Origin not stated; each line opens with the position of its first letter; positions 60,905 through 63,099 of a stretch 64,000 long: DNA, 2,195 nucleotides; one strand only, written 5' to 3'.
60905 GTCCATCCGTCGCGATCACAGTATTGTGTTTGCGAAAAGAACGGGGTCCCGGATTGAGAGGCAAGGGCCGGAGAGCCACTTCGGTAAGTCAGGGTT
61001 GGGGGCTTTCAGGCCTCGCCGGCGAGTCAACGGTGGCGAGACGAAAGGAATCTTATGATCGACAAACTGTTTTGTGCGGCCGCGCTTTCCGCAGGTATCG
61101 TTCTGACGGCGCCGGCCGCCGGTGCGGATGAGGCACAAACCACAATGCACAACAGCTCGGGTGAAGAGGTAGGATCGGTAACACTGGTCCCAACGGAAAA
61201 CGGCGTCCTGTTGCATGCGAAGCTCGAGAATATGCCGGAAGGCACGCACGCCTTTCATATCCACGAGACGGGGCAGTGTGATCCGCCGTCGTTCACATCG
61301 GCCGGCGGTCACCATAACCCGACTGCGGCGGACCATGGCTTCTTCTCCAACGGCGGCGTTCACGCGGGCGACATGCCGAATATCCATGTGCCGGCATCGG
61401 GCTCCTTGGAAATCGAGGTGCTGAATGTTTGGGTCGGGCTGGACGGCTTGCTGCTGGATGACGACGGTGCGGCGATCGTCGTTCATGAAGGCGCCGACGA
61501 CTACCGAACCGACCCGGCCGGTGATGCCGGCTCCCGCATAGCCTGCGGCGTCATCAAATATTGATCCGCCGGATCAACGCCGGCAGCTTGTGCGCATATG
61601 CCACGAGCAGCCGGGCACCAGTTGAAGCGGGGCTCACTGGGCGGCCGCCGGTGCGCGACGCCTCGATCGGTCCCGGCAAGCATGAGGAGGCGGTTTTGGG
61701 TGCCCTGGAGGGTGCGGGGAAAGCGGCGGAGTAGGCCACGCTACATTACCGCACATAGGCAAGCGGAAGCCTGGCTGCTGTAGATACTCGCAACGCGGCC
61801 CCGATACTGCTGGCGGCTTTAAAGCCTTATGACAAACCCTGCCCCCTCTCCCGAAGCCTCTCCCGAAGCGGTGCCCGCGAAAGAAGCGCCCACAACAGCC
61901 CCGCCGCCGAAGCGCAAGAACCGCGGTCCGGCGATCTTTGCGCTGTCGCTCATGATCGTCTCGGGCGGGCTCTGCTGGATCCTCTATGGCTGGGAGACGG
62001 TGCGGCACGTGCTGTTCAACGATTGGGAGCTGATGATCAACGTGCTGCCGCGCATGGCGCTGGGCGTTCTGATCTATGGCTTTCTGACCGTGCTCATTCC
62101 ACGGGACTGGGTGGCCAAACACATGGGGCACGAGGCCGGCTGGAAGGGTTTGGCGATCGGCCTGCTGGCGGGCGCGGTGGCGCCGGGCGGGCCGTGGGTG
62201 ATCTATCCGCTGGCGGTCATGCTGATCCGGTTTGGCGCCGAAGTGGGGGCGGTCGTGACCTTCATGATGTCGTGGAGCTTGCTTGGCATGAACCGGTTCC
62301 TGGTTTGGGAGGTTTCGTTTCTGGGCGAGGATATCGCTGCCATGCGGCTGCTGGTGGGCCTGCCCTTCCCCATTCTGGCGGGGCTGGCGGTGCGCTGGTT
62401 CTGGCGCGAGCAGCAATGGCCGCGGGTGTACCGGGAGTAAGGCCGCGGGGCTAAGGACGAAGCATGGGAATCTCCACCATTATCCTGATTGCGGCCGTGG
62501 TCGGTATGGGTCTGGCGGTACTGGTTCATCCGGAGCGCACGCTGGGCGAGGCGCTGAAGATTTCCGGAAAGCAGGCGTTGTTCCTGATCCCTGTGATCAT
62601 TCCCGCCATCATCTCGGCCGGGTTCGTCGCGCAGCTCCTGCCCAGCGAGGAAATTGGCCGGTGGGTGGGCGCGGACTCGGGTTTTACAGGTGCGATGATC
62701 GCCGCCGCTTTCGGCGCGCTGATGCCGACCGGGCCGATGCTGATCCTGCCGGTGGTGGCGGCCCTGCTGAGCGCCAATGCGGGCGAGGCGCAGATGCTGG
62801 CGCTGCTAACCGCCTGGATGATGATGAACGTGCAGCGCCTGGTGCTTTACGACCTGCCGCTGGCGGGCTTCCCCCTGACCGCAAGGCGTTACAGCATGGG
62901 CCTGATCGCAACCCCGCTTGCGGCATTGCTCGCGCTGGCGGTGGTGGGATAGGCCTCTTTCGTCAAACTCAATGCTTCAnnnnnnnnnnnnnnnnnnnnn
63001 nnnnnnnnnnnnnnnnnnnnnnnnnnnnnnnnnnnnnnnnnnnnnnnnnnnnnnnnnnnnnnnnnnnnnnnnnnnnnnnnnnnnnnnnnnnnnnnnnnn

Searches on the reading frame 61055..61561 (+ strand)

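Call 77: search_protein_families(library=pfam, proteins=[window:61055-61561:+], max_evalue=0.001)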
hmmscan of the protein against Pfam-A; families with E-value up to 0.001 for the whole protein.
window:61055-61561:+ (169 aa): 1 family
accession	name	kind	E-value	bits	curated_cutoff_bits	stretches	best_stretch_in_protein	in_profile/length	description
PF00080.25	Sod_Cu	-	3.3e-36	125.1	28.9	1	40-167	3-133/133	Copper/zinc superoxide dismutase (SODC)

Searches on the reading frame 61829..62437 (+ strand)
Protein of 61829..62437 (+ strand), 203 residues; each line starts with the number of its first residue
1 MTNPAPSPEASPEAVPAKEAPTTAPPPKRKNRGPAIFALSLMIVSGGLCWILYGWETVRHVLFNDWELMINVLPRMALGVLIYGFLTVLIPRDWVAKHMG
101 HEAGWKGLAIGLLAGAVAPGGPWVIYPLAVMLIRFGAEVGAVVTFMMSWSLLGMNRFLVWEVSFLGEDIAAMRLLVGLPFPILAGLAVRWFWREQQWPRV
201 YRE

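Call 77: search_protein_families(library=pfam, proteins=[window:61829-62437:+], max_evalue=0.001)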
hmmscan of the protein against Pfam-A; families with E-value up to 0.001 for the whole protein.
window:61829-62437:+ (203 aa): 1 family
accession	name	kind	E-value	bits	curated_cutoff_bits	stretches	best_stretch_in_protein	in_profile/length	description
PF03773.19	ArsP_1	-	1.8e-09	37.6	32.3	1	68-188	12-131/294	Predicted permease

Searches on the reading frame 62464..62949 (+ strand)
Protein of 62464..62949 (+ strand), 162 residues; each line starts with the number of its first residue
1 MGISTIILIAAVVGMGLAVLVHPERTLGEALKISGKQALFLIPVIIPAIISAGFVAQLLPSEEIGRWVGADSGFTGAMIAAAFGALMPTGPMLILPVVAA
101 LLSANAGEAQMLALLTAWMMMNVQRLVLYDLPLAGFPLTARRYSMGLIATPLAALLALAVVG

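Call 41: find_related_loci(query=window:62464-62949:+, collection=metagenome_contigs, flank=6000)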
Query window:62464-62949:+ (162 aa) in metagenome_contigs; peptide patterns used: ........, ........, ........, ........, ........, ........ (x = any residue, [..] = any of these).
600 stretches matched a pattern (row limit reached: there are more); 4 encode a relative of the query (tblastn E <= 1e-3); 4 distinct loci.
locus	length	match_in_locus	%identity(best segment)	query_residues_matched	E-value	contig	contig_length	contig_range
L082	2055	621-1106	90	1-162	4e-90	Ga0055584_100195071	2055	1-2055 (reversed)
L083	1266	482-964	80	1-161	1e-83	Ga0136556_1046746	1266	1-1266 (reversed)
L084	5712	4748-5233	80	1-162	2e-74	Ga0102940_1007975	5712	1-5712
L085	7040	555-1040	77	1-162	7e-69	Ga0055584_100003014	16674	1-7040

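Call 77: search_protein_families(library=pfam, proteins=[window:62464-62949:+], max_evalue=0.001)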
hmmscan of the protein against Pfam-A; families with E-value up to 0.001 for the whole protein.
window:62464-62949:+ (162 aa): 1 family
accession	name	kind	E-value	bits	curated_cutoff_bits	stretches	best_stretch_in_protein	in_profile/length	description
PF03773.19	ArsP_1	-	8.6e-07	28.8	32.3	1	27-156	2-130/294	Predicted permease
